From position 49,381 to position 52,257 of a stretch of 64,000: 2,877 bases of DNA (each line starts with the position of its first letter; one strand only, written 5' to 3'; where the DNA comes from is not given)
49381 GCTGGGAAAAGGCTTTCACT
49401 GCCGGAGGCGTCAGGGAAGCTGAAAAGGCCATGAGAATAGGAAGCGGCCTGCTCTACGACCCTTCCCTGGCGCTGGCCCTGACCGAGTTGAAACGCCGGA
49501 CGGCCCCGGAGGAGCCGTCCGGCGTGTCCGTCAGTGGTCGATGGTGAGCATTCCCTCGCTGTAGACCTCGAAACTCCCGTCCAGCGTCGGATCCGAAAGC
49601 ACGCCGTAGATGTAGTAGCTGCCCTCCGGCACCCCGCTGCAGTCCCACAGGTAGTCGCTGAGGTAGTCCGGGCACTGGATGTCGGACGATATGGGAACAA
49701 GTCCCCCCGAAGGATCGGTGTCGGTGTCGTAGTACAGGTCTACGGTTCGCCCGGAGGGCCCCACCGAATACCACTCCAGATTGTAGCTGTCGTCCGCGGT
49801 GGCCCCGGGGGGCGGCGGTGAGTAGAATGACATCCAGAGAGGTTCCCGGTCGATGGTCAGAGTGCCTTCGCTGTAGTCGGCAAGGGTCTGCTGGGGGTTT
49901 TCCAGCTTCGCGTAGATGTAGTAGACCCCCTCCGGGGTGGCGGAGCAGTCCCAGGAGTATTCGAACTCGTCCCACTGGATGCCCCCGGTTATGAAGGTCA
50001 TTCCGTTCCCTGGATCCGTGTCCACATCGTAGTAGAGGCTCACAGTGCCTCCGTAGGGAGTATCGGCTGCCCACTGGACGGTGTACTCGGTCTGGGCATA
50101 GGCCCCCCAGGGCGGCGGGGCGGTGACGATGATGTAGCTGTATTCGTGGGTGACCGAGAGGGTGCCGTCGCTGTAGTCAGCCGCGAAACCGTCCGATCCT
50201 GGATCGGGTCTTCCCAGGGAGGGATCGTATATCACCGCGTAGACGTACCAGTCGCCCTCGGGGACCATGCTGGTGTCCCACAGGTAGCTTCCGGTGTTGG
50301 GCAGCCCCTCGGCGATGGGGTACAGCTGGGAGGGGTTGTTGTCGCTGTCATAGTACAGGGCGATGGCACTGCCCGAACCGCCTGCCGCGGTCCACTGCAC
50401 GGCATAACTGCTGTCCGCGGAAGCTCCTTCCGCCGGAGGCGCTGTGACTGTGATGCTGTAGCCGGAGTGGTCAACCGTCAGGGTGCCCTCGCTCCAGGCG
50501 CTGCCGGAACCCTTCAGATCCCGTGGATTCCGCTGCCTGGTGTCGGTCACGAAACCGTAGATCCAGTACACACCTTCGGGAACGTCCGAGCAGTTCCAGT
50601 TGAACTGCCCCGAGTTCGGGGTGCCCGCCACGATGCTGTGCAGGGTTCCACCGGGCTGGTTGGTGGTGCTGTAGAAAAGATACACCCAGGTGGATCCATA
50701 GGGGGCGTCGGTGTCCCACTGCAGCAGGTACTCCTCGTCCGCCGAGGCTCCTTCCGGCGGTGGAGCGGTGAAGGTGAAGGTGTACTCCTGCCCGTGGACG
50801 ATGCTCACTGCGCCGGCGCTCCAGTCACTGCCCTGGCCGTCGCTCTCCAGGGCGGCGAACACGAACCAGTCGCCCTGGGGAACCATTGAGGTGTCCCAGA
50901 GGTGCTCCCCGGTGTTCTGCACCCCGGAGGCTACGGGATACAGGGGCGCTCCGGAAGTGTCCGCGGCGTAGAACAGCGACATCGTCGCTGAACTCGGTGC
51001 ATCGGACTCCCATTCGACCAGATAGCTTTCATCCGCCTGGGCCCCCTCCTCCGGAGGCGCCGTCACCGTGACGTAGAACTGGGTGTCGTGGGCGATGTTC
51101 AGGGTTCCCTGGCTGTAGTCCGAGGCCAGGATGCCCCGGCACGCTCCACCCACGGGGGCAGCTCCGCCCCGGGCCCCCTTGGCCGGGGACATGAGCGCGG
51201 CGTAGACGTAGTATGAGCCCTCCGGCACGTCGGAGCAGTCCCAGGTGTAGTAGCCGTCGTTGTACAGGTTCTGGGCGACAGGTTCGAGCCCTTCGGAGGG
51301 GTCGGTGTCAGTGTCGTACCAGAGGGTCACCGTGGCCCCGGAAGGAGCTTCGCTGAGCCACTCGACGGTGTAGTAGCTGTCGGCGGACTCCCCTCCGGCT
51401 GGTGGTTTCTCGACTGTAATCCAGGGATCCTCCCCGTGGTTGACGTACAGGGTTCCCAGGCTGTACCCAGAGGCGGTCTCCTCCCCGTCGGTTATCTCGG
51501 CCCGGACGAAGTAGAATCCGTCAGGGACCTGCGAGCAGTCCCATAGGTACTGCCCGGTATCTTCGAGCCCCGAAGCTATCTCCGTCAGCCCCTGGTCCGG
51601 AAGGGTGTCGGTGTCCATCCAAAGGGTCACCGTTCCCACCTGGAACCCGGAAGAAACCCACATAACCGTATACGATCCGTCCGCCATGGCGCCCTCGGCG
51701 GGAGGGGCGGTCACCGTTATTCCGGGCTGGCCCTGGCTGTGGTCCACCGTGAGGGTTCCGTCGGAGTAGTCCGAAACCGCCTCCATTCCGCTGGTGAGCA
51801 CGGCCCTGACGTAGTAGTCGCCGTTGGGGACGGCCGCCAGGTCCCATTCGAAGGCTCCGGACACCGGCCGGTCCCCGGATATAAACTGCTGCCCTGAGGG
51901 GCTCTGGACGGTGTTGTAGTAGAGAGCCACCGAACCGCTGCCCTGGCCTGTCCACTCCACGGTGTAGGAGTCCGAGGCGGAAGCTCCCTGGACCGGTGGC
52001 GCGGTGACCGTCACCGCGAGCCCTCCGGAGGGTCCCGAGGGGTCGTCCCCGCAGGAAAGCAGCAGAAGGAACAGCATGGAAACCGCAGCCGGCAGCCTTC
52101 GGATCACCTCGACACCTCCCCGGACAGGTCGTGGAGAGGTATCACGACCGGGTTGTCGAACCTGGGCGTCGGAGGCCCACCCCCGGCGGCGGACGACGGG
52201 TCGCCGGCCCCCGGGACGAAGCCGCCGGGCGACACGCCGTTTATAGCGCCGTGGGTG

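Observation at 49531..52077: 848-aa lipoprotein composed of eight ~100-residue tandem domains with a strongly conserved aromatic motif set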

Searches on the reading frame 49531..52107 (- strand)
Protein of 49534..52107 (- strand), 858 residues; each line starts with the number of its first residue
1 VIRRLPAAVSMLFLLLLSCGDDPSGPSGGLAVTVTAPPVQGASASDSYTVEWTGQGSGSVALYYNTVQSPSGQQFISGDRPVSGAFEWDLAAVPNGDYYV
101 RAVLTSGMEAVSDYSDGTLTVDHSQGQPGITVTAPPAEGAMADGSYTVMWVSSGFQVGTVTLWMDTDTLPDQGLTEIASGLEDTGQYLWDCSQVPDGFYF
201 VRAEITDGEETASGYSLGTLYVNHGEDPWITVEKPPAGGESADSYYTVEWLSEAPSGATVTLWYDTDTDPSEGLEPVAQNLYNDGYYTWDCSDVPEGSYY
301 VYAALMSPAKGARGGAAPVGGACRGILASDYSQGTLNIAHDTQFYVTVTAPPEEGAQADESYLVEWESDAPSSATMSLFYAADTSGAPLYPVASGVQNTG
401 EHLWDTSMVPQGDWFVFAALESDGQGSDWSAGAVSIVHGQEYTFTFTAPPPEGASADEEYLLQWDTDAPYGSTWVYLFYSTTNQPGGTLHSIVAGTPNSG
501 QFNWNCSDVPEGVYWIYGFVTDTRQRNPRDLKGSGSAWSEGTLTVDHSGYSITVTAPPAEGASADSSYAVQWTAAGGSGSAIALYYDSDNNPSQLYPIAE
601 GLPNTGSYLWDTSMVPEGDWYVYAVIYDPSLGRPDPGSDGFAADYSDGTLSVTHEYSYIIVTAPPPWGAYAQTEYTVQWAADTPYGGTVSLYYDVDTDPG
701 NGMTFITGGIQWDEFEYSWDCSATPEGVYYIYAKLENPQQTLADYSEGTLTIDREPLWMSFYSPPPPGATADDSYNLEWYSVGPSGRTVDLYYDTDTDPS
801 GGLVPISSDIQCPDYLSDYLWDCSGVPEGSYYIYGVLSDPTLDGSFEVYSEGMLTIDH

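Call 5: search_protein_families(library=pfam, proteins=[window:49531-52077:-], max_evalue=1)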
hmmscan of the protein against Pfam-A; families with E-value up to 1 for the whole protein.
window:49531-52077:- (848 aa): 3 families
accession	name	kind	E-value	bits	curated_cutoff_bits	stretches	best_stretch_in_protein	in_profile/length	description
PF10342.15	Kre9_KNH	-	1e-25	90.7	24.6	7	553-611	9-71/94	Kre9/KNH-like N-terminal Ig-like domain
PF01140.25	Gag_MA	-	0.33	11.3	30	0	323-360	52-89/113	Matrix protein (MA), p15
PF03734.19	YkuD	-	0.82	10.7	23.4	0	713-753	40-75/146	L,D-transpeptidase catalytic domain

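Call 11: find_homologous_proteins(query=window:49531-52077:-, max_evalue=0.00001)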
Query window:49531-52077:- (848 aa): 36 proteins with E <= 0.00001 among 8000 candidates.
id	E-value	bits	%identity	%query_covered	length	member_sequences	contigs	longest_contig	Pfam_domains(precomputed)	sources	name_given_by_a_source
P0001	0.0e+0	1946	100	100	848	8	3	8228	PF10342.16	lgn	-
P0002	0.0e+0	1455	73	100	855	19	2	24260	PF10342.16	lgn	-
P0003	0.0e+0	1439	73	99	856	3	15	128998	PF10342.16,PF13750.13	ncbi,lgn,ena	-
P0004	0.0e+0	1328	68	100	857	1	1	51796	PF10342.16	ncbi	-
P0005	0.0e+0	1326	68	100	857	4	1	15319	PF10342.16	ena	-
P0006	0.0e+0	1318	68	100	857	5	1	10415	PF10342.16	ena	-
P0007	0.0e+0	1311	67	100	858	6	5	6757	PF10342.16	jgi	jgi:hypothetical protein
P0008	0.0e+0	1305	67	100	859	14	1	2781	PF10342.16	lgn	-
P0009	0.0e+0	1301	67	100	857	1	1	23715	PF10342.16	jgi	jgi:hypothetical protein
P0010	0.0e+0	1198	63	100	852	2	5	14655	PF10342.16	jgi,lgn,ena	-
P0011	0.0e+0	1026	55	100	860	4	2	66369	PF10342.16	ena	-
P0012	9.5e-297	1005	54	100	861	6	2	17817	PF10342.16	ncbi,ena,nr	ncbi:MAG: hypothetical protein KAS73_12285 [Candidatus Sabulitectum sp.]|nr:hypothetical protein [Ca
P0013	4.5e-295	1000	54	99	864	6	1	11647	PF10342.16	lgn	-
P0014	3.9e-294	997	53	100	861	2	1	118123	-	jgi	-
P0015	5.1e-292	990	53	100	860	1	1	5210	PF10342.16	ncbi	-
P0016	4.9e-291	986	53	100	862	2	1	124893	PF10342.16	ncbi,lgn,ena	-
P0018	1.7e-288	978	51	100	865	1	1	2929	PF10342.16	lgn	-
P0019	3.7e-284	964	53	100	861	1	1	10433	PF10342.16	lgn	-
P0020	4.3e-283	960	53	99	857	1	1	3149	PF10342.16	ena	-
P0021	1.2e-282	959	52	99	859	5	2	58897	PF10342.16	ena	-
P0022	1.0e-276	939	54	100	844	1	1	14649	PF10342.16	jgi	jgi:hypothetical protein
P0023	2.0e-269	915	54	100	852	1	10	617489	PF10342.16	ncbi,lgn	-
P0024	8.3e-266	903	51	100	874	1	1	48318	PF10342.16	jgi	-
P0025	7.9e-264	896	53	100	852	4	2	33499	PF10342.16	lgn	-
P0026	2.8e-263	894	50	100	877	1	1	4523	PF17957.8,PF10342.16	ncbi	-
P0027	3.9e-259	881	51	100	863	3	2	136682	PF17957.8,PF10342.16,PF07705.18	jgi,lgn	jgi:hypothetical protein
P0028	7.7e-247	840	52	92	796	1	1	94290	PF10342.16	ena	-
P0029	7.6e-244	830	49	100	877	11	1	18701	PF10342.16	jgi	jgi:hypothetical protein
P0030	9.4e-244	830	42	98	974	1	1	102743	PF17957.8,PF10342.16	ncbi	-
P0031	2.7e-242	825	51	94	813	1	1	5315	PF10342.16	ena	-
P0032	3.4e-237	808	39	98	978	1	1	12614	PF10342.16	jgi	jgi:hypothetical protein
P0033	6.0e-226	771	40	98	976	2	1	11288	PF10342.16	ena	-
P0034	1.8e-220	753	39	98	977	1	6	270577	PF10342.16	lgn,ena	-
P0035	1.2e-169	585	48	63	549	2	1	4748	PF10342.16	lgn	-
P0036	5.1e-10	56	27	51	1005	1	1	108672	PF01839.30,PF17957.8,PF13517.13,PF10342.16,PF13860.13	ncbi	-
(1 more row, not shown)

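Call 15: find_encoding_contigs(protein=P0023, flank=10000, max_places=2)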
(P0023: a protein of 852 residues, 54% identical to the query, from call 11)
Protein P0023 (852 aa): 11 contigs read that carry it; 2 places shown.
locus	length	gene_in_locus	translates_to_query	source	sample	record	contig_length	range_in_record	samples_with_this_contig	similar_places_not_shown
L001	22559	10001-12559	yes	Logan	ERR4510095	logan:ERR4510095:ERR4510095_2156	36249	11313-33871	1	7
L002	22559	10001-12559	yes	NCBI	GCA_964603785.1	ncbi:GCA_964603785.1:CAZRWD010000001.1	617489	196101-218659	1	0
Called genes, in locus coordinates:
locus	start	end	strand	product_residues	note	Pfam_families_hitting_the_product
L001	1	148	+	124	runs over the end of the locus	PF07963:N_methyl (weak)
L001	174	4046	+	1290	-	-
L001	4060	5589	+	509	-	-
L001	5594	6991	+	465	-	-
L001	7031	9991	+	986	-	PF20773:InhA-like_MAM (faint)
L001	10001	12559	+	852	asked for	PF10342:Kre9_KNH (weak)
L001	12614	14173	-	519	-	PF13487:HD_5, PF01966:HD (weak)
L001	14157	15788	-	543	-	PF01966:HD, PF13487:HD_5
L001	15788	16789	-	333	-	-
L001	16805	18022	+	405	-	PF02310:B12-binding, PF04055:Radical_SAM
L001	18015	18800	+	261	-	PF08501:Shikimate_dh_N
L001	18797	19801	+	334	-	PF04055:Radical_SAM, PF06968:BATS (faint)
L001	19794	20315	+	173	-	PF01202:SKI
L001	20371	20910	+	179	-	PF00216:Bac_DNA_binding, PF18291:HU-HIG (weak), PF02922:CBM_48 (weak), PF16561:AMPK1_CBM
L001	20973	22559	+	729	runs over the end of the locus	PF17854:FtsK_alpha, PF01580:FtsK_SpoIIIE, PF09397:FtsK_gamma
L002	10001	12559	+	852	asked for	PF10342:Kre9_KNH (weak)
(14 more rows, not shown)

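Call 16: find_encoding_contigs(protein=P0034, flank=10000, max_places=2)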
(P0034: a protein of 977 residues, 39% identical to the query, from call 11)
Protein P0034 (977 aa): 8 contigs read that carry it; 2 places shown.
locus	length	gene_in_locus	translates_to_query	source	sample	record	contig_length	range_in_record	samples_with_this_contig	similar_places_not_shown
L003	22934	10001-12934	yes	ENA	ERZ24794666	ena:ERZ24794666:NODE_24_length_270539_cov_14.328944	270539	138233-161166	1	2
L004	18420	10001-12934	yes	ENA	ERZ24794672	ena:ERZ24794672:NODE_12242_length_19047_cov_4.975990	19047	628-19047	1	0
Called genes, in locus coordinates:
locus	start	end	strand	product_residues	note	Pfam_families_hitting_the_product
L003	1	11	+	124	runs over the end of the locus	PF07963:N_methyl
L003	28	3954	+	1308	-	-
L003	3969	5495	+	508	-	-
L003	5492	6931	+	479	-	-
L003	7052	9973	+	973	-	PF07963:N_methyl (weak)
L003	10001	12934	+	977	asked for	PF10342:Kre9_KNH (weak)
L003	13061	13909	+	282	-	PF01797:Y1_Tnp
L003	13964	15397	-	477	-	PF00464:SHMT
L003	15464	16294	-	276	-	PF00359:PTS_EIIA_2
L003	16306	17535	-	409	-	PF00999:Na_H_Exchanger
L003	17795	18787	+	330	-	PF03462:PCRF, PF00472:RF-1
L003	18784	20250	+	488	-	PF01336:tRNA_anti-codon, PF00152:tRNA-synt_2, PF01409:tRNA-synt_2d (faint)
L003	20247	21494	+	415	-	PF12704:MacB_PCD, PF02687:FtsX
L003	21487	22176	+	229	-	PF00005:ABC_tran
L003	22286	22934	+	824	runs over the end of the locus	PF02861:Clp_N, PF00004:AAA, PF13191:AAA_16 (weak), PF17871:AAA_lid_9, PF00158:Sigma54_activat (weak), PF07724:AAA_2, PF07728:AAA_5, PF10431:ClpB_D2-small, +3 more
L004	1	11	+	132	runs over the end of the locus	PF07963:N_methyl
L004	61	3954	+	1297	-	-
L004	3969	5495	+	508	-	-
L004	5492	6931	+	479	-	-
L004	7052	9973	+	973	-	PF07963:N_methyl (weak)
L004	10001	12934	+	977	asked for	PF10342:Kre9_KNH (weak)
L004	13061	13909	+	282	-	PF01797:Y1_Tnp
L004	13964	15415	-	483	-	PF00464:SHMT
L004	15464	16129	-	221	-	PF00359:PTS_EIIA_2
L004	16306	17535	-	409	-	PF00999:Na_H_Exchanger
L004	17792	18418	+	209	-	?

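Call 17: find_encoding_contigs(protein=P0016, flank=10000, max_places=2)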
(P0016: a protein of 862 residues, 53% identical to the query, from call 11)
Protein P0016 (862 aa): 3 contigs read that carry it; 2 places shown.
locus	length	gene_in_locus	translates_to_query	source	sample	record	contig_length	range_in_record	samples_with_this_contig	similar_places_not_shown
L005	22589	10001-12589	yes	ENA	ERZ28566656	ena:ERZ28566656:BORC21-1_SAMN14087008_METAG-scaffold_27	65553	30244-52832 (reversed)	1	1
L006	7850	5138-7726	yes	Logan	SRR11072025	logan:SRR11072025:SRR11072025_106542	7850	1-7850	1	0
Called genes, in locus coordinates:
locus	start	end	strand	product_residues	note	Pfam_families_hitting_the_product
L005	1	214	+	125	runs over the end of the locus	PF07963:N_methyl (weak)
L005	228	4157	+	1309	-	PF07963:N_methyl (faint)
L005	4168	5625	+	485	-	-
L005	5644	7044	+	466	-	-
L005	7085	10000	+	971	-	-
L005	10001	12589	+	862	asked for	PF10342:Kre9_KNH (faint)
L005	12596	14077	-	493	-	PF13487:HD_5 (weak)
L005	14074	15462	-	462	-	PF13487:HD_5, PF01966:HD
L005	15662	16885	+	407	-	PF02310:B12-binding, PF04055:Radical_SAM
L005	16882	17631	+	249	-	PF08501:Shikimate_dh_N, PF18317:SDH_C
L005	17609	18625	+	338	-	PF04055:Radical_SAM, PF06968:BATS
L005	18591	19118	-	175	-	PF01202:SKI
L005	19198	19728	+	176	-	PF00216:Bac_DNA_binding, PF18291:HU-HIG (faint), PF02922:CBM_48 (faint)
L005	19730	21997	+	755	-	PF17854:FtsK_alpha, PF01580:FtsK_SpoIIIE, PF09397:FtsK_gamma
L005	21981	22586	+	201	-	-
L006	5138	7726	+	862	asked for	PF10342:Kre9_KNH (faint)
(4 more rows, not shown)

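Call 26: search_protein_families(library=ncbifam, proteins=[window:49534-52107:-], max_evalue=0.1)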
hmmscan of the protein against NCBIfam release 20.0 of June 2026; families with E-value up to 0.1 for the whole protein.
window:49534-52107:- (858 aa): 2 families
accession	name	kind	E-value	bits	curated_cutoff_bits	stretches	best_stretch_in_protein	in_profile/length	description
NF003466.1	PRK05090.1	exception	1.5e-05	25.2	138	0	30-43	32-45/93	DUF167 family protein YggU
TIGR00251.3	TIGR00251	subfamily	0.0057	16.9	35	0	339-356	19-36/71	DUF167 family protein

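Call 31: predict_structure(alignment_id=A1)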
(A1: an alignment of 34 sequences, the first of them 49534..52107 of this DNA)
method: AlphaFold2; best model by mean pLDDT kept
length: 858 residues; sequences in the alignment: 34
mean_pLDDT: 84.4   pTM: 0.31
mean pLDDT of the five models: 84.4, 83.4, 83.2, 82.1, 81.4
residues with pLDDT >= 90: 363; 70-90: 406; 50-70: 46; < 50: 43
segments of 3 or more residues with pLDDT < 50: 1-27, 311-323
pLDDT, mean of each block of 10 residues (from residue 1): 39 40 46 88 88 90 90 86 92 86 86 92 79 84 88 85 89 88 89 87 91 91 77 90 89 86 92 88 91 84 85 38 72 89 80 86 90 86 86 89 81 91 77 79 85 85 88 87 82 88 85 90 67 75 77 87 88 83 90 85 88 83 87 62 89 82 83 90 87 87 90 91 90 91 91 82 90 96 88 92 93 93 96 93 85 93
secondary structure, 60 per line:
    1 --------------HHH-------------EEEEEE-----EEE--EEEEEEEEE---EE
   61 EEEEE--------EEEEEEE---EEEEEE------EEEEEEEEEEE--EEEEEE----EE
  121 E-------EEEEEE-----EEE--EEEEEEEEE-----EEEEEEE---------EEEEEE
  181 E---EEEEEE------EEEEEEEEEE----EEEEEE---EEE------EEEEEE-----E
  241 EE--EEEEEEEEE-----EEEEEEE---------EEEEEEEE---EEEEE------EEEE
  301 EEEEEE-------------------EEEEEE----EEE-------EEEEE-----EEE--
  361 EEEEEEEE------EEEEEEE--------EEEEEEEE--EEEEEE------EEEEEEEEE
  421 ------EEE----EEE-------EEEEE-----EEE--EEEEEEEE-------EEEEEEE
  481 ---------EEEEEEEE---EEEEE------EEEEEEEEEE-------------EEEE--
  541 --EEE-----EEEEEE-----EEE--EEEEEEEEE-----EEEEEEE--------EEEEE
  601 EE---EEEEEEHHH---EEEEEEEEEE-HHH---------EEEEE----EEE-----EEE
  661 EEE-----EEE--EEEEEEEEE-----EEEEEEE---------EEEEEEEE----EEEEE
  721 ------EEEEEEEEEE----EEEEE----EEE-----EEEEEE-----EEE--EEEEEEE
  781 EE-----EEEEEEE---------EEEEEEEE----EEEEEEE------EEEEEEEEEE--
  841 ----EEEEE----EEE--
elements in order (helices of 4 or more, strands of 3 or more residues): E31-36 E42-44 E47-55 E59-65 E74-80 E84-89 E96-106 E109-114 E119-121 E129-134 E140-142 E145-153 E159-165 E175-181 E185-190 E197-206 E211-216 E220-222 E229-234 E240-242 E245-253 E259-265 E275-282 E286-290 E297-306 E326-331 E336-338 E346-350 E356-358 E361-368 E375-381 E390-397 E400-405 E412-420 E427-429 E434-436 E444-448 E454-456 E459-466 E474-480 E490-497 E501-505 E512-521 E535-538 E543-545 E551-556 E562-564 E567-575 E581-587 E596-602 E606-611 E618-627 E641-645 E650-652 E658-663 E669-671 E674-682 E688-694 E704-711 E716-720 E727-736 E741-745 E750-752 E758-763 E769-771 E774-782 E788-794 E804-811 E816-822 E829-838 E845-849 E854-856

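Call 33: fold_search(model_id=the predicted structure, library=pdb)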
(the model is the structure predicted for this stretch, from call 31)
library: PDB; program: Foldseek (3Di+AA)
matches with E <= 10: 1940; with E <= 0.001: 375
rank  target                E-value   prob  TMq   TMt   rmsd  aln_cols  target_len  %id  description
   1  7q62_B                8.5e-22  1.00  0.12  0.12  43.8       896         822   12  Structure of TEV cleaved A2ML1 dimer (A2ML1-TT dimer) (released 2022-04-20)
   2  7s63_A                4.1e-21  1.00  0.10  0.08  46.9       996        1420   11  Native-form oocyte/egg Alpha-2-Macroglobulin (A2Moo) tetramer (released 2022-01-05)
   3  7q62_A                5.2e-21  1.00  0.13  0.10  43.8       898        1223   12  Structure of TEV cleaved A2ML1 dimer (A2ML1-TT dimer) (released 2022-04-20)
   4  7s62                  3.4e-20  1.00  0.10  0.08  47.0       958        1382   12  Locally refined protomer structure of native-form oocyte/egg Alpha-2-Macroglobulin (A2Moo) tetramer (released 2022-01-05)
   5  7s64_A                2.3e-19  1.00  0.15  0.11  43.2       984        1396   10  Intermediate-form oocyte/egg Alpha-2-Macroglobulin (A2Moo) tetramer (released 2022-01-05)
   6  9ijj_4I               4.4e-19  1.00  0.16  0.06  70.8       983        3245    8  In situ structure of the central apparatus in mouse sperm axoneme. (released 2025-06-04)
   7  7q60                  4.9e-19  1.00  0.12  0.09  44.2       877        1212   12  Structure of TEV cleaved A2ML1 (A2ML1-TE) (released 2022-04-20)
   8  9fx2                  1.5e-18  1.00  0.13  0.10  42.6       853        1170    9  Structure of methylamine activated CD109 (released 2025-03-19)
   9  7som_D                2.1e-18  1.00  0.17  0.11  38.2      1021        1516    8  Ciliary C2 central pair apparatus isolated from Chlamydomonas reinhardtii (released 2022-04-13)
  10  7q61_A                5.3e-18  1.00  0.12  0.09  43.9       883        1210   12  Structure of TEV conjugated A2ML1 (A2ML1-TC) (released 2022-04-20)
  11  3dmk_A                9.4e-18  1.00  0.14  0.15  38.8       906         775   11  Crystal structure of Down Syndrome Cell Adhesion Molecule (DSCAM) isoform 1.30.30, N-terminal eight Ig domains (released 2008-10-07)
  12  6tav_C                9.4e-18  1.00  0.12  0.09  44.5       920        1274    9  Crystal structure of endopeptidase-induced alpha2-macroglobulin (released 2021-05-12)
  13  7von                  9.8e-18  1.00  0.13  0.09  44.7       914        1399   10  Native alpha-2-macroglobulin monomer (released 2022-11-16)
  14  6tav_B                9.8e-18  1.00  0.13  0.09  44.5       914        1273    9  Crystal structure of endopeptidase-induced alpha2-macroglobulin (released 2021-05-12)
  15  9ijj_h                1.1e-17  1.00  0.16  0.11  39.1      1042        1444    8  In situ structure of the central apparatus in mouse sperm axoneme. (released 2025-06-04)
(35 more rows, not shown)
